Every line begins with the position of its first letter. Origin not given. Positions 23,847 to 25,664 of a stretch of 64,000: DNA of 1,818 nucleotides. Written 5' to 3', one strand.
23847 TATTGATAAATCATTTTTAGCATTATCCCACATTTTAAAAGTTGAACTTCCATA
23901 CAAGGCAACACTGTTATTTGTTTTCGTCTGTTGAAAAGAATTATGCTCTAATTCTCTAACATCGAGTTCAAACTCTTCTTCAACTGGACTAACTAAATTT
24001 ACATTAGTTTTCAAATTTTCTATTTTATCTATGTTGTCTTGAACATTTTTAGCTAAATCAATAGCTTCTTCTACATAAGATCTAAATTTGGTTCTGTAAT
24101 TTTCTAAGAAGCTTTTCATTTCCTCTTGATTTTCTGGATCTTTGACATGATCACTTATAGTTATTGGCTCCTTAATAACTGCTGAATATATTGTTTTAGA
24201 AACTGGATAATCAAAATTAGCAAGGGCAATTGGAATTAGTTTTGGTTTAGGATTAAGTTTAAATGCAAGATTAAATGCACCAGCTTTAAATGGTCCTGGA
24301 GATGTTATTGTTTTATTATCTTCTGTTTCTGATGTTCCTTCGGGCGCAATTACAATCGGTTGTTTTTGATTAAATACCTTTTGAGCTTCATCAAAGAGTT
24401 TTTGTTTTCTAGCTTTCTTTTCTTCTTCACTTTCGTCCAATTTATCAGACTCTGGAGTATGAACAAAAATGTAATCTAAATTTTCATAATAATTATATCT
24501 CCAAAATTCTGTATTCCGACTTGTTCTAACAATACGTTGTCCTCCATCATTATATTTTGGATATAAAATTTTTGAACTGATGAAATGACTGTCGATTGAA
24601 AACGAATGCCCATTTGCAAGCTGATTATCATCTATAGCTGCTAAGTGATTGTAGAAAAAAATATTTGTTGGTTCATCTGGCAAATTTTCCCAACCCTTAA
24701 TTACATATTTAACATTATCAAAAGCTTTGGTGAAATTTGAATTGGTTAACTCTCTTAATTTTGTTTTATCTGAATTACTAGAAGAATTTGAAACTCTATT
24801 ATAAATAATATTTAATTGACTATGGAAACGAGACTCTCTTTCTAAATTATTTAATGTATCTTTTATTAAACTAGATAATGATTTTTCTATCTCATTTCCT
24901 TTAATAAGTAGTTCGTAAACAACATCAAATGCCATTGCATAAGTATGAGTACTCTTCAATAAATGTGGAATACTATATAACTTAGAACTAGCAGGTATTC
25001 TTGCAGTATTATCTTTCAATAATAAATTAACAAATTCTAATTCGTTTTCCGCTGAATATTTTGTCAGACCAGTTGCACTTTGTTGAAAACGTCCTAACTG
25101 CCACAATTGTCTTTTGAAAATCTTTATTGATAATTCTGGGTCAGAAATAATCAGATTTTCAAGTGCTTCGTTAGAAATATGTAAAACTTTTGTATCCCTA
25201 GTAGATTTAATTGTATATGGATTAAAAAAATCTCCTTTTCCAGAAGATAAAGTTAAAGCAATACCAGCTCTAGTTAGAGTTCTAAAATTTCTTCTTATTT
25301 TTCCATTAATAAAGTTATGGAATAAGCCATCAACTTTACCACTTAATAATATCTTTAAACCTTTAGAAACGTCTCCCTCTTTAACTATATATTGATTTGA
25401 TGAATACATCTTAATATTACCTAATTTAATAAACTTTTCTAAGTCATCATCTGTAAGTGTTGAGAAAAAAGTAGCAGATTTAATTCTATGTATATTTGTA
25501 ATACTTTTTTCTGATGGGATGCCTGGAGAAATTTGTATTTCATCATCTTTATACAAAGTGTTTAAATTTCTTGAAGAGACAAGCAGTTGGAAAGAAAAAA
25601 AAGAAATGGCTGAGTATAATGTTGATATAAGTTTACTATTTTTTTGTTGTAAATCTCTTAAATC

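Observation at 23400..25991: Single polypeptide combining two CAP/cNMP-like sensor barrels, a glycerolipid acyltransferase and an SGNH esterase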

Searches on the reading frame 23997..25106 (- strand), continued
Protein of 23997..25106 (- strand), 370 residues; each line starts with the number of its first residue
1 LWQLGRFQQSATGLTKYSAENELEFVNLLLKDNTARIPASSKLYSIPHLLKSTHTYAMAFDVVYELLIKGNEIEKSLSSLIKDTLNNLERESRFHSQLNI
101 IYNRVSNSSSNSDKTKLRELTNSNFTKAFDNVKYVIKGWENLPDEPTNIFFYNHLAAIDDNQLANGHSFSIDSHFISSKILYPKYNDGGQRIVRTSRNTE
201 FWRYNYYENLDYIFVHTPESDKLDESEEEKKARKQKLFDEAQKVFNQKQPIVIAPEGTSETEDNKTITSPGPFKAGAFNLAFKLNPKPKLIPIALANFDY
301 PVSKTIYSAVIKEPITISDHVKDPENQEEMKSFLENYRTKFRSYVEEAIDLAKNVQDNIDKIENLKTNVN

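Call 76: search_solved_structures(query=L091:1984-2961:-, max_evalue=0.00001)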
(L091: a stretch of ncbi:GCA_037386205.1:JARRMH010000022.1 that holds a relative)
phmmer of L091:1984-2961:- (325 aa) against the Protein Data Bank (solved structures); distinct sequences matched with E-value up to 0.00001: 16.
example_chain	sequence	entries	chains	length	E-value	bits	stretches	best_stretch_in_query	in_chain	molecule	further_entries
1l7a_A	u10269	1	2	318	3.6e-36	128.6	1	4-277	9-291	Cephalosporin C deacetylase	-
2xlb_A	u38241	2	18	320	1.6e-35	126.4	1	3-278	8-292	ACETYL XYLAN ESTERASE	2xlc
3fvr_A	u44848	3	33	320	3e-35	125.6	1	3-278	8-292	Acetyl xylan esterase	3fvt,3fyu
1ods_A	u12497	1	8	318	4.7e-35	124.9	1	4-277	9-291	CEPHALOSPORIN C DEACETYLASE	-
1odt_C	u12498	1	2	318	6.2e-35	124.5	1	4-277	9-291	CEPHALOSPORIN C DEACETYLASE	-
3fyt_A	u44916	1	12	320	7.7e-35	124.2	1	3-278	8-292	Acetyl xylan esterase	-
3fyu_B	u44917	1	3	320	1.2e-34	123.6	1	3-278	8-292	Acetyl xylan esterase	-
5gma_A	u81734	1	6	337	8.6e-24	87.9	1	3-284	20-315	Cephalosporin-C deacetylase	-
1vlq_A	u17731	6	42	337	1.6e-23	87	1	3-284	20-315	acetyl xylan esterase | Cephalosporin-C deacetylase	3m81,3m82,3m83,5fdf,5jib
6agq_A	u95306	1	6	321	2.3e-22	83.2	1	2-273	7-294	acetyl xylan esterase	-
5hfn_A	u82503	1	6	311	6.7e-22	81.7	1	3-284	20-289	Cephalosporin-C deacetylase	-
3fcy_A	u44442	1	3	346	1.6e-19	73.9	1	3-280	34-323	Xylan esterase 1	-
6fkx_C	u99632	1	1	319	3e-14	56.6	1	15-278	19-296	Acetyl xylan esterase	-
6fkx_B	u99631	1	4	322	3.1e-14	56.5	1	15-278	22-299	Acetyl xylan esterase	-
6fkx_A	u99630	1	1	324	3.1e-14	56.5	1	15-278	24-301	Acetyl xylan esterase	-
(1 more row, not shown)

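Call 79: search_protein_families(library=pfam, proteins=[P0157, P0176, P0193, P0147, P0203, P0141, P0179, P0189, P0133, P0135], max_evalue=0.01)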
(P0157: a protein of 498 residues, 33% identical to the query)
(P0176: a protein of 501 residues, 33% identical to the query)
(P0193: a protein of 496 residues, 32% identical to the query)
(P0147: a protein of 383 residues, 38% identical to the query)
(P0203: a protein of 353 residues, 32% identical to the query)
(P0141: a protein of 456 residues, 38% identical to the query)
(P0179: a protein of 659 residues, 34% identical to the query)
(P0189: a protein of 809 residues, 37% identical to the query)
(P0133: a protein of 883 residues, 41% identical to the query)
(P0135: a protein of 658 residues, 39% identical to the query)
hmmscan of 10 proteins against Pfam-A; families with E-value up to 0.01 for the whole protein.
P0157 (498 aa): 2 families
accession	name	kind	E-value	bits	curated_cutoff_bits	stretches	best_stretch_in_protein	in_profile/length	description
PF00027.35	cNMP_binding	-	1.3e-11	44.8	27.5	1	33-127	3-86/89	Cyclic nucleotide-binding domain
PF01553.26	Acyltransferase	-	7.7e-08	32.7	23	1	313-434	26-131/132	Acyltransferase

P0176 (501 aa): 2 families
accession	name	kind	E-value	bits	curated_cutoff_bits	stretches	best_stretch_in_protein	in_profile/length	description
PF01553.26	Acyltransferase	-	2.1e-07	31.2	23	1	290-445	4-131/132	Acyltransferase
PF00027.35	cNMP_binding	-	6.3e-07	29.7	27.5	1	14-101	2-88/89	Cyclic nucleotide-binding domain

P0193 (496 aa): 2 families
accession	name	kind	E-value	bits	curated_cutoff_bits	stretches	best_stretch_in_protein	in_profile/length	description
PF00027.35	cNMP_binding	-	5.1e-11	42.8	27.5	1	33-130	3-87/89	Cyclic nucleotide-binding domain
PF01553.26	Acyltransferase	-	5.7e-10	39.5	23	1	280-436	4-131/132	Acyltransferase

P0147 (383 aa): 1 family
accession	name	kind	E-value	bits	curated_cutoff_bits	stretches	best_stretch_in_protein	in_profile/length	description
PF01553.26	Acyltransferase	-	1.7e-09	38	23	1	168-321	3-131/132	Acyltransferase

P0203 (353 aa): 1 family
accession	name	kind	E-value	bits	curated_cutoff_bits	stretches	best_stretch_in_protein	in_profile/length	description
PF01553.26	Acyltransferase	-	2.4e-07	31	23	1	140-294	3-131/132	Acyltransferase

P0141 (456 aa): 1 family
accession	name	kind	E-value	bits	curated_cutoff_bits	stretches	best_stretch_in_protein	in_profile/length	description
PF01553.26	Acyltransferase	-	4e-08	33.6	23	1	218-365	5-131/132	Acyltransferase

P0179 (659 aa): 5 families
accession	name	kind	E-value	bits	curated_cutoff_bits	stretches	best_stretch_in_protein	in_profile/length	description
PF13472.12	Lipase_GDSL_2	-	1.4e-08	35.9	32.9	1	483-636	15-178/178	GDSL-like Lipase/Acylhydrolase family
PF01553.26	Acyltransferase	-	5.9e-07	29.8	23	1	318-379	73-131/132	Acyltransferase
PF00027.35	cNMP_binding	-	7.4e-07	29.5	27.5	1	6-79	15-89/89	Cyclic nucleotide-binding domain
PF00657.28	Lipase_GDSL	-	0.00025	21.7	23.6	1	498-641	43-208/208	GDSL-like Lipase/Acylhydrolase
PF17182.10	OSK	-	0.0027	17.4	27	0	525-618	71-163/202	OSK domain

P0189 (809 aa): 4 families
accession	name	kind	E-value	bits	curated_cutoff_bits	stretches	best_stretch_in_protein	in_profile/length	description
PF13472.12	Lipase_GDSL_2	-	8.7e-15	56.1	32.9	1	647-797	18-178/178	GDSL-like Lipase/Acylhydrolase family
PF00027.35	cNMP_binding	-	3.1e-14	53.1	27.5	2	157-240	2-86/89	Cyclic nucleotide-binding domain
PF01553.26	Acyltransferase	-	2.7e-06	27.7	23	1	387-541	2-131/132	Acyltransferase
PF00657.28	Lipase_GDSL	-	9.3e-05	23.1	23.6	1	658-800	42-206/208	GDSL-like Lipase/Acylhydrolase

P0133 (883 aa): 3 families
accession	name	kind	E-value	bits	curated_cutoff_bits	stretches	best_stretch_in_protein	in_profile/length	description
PF00027.35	cNMP_binding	-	1.6e-14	54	27.5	1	216-298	7-86/89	Cyclic nucleotide-binding domain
PF13472.12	Lipase_GDSL_2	-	1.4e-09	39.1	32.9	1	722-869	25-177/178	GDSL-like Lipase/Acylhydrolase family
PF01553.26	Acyltransferase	-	7.6e-09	35.9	23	1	449-607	4-131/132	Acyltransferase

P0135 (658 aa): 2 families
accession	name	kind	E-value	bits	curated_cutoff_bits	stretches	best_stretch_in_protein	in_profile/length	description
PF00027.35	cNMP_binding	-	7.1e-10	39.2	27.5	1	206-295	2-88/89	Cyclic nucleotide-binding domain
PF01553.26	Acyltransferase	-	1.2e-06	28.8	23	1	443-599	3-131/132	Acyltransferase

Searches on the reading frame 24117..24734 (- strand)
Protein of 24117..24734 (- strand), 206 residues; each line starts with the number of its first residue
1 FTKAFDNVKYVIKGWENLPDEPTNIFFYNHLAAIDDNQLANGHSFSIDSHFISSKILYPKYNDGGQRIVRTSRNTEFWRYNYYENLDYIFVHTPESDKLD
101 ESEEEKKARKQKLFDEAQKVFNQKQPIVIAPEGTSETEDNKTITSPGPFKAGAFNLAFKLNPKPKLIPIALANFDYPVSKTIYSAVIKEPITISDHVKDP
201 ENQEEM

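Call 26: search_solved_structures(query=A2, max_evalue=10, show_alignments=4)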
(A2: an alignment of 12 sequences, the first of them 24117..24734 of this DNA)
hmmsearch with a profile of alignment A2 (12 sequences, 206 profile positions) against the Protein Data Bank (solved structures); distinct sequences matched with E-value up to 10: 0.

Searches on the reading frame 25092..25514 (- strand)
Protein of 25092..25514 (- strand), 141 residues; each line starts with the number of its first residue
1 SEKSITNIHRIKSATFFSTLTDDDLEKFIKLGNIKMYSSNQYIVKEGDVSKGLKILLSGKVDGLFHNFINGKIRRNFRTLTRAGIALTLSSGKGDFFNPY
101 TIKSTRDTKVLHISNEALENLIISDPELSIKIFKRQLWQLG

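Call 44: search_solved_structures(query=A5, max_evalue=1, show_alignments=3)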
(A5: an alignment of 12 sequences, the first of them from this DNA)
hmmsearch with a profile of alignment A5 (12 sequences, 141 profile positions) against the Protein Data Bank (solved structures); distinct sequences matched with E-value up to 1: 132 (the best 60 are shown).
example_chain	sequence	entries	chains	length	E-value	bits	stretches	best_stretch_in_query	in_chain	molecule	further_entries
5ezr_A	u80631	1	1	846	4.5e-17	65.2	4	8-73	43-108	cGMP-dependent protein kinase, putative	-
4rz7_A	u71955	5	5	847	4.6e-17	65.2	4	8-73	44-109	cGMP-dependent protein kinase, putative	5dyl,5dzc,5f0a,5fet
5dyk_A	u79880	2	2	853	4.9e-17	65.1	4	8-72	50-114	CGMP-dependent protein kinase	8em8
9p74_A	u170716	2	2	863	5e-17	65.1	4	8-73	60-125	cGMP-dependent protein kinase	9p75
9ya0_MA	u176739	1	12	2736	2.3e-13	53.2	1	6-64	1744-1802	PCR12, TGME49_219070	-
3mdp_A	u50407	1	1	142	2e-10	43.7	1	9-134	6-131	Cyclic nucleotide-binding domain (CNMP-BD) protein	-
3shr_A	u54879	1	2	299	1.3e-09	41.1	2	5-71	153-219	cGMP-dependent protein kinase 1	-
4z07_A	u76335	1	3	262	6.2e-09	38.8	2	5-68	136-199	cGMP-dependent protein kinase 1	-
7ssb_A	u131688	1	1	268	6.4e-09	38.8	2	5-68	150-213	cGMP-dependent protein kinase 1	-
7lv3_A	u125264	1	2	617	4e-08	36.2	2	5-68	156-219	Isoform Beta of cGMP-dependent protein kinase 1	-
5bv6_A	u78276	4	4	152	2.3e-07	33.7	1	9-72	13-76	cGMP-dependent protein kinase 2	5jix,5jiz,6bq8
1o5l_A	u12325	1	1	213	6.7e-06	29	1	23-134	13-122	transcriptional regulator, crp family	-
2qvs_B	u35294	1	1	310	1.8e-05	27.6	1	10-71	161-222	cAMP-dependent protein kinase type II-alpha regulatory subunit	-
5kbf_A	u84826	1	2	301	1.8e-05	27.6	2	3-73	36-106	CAMP-dependent protein kinase regulatory subunit, putative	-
5h5o_A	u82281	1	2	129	2.2e-05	27.4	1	104-137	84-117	Diguanylate cyclase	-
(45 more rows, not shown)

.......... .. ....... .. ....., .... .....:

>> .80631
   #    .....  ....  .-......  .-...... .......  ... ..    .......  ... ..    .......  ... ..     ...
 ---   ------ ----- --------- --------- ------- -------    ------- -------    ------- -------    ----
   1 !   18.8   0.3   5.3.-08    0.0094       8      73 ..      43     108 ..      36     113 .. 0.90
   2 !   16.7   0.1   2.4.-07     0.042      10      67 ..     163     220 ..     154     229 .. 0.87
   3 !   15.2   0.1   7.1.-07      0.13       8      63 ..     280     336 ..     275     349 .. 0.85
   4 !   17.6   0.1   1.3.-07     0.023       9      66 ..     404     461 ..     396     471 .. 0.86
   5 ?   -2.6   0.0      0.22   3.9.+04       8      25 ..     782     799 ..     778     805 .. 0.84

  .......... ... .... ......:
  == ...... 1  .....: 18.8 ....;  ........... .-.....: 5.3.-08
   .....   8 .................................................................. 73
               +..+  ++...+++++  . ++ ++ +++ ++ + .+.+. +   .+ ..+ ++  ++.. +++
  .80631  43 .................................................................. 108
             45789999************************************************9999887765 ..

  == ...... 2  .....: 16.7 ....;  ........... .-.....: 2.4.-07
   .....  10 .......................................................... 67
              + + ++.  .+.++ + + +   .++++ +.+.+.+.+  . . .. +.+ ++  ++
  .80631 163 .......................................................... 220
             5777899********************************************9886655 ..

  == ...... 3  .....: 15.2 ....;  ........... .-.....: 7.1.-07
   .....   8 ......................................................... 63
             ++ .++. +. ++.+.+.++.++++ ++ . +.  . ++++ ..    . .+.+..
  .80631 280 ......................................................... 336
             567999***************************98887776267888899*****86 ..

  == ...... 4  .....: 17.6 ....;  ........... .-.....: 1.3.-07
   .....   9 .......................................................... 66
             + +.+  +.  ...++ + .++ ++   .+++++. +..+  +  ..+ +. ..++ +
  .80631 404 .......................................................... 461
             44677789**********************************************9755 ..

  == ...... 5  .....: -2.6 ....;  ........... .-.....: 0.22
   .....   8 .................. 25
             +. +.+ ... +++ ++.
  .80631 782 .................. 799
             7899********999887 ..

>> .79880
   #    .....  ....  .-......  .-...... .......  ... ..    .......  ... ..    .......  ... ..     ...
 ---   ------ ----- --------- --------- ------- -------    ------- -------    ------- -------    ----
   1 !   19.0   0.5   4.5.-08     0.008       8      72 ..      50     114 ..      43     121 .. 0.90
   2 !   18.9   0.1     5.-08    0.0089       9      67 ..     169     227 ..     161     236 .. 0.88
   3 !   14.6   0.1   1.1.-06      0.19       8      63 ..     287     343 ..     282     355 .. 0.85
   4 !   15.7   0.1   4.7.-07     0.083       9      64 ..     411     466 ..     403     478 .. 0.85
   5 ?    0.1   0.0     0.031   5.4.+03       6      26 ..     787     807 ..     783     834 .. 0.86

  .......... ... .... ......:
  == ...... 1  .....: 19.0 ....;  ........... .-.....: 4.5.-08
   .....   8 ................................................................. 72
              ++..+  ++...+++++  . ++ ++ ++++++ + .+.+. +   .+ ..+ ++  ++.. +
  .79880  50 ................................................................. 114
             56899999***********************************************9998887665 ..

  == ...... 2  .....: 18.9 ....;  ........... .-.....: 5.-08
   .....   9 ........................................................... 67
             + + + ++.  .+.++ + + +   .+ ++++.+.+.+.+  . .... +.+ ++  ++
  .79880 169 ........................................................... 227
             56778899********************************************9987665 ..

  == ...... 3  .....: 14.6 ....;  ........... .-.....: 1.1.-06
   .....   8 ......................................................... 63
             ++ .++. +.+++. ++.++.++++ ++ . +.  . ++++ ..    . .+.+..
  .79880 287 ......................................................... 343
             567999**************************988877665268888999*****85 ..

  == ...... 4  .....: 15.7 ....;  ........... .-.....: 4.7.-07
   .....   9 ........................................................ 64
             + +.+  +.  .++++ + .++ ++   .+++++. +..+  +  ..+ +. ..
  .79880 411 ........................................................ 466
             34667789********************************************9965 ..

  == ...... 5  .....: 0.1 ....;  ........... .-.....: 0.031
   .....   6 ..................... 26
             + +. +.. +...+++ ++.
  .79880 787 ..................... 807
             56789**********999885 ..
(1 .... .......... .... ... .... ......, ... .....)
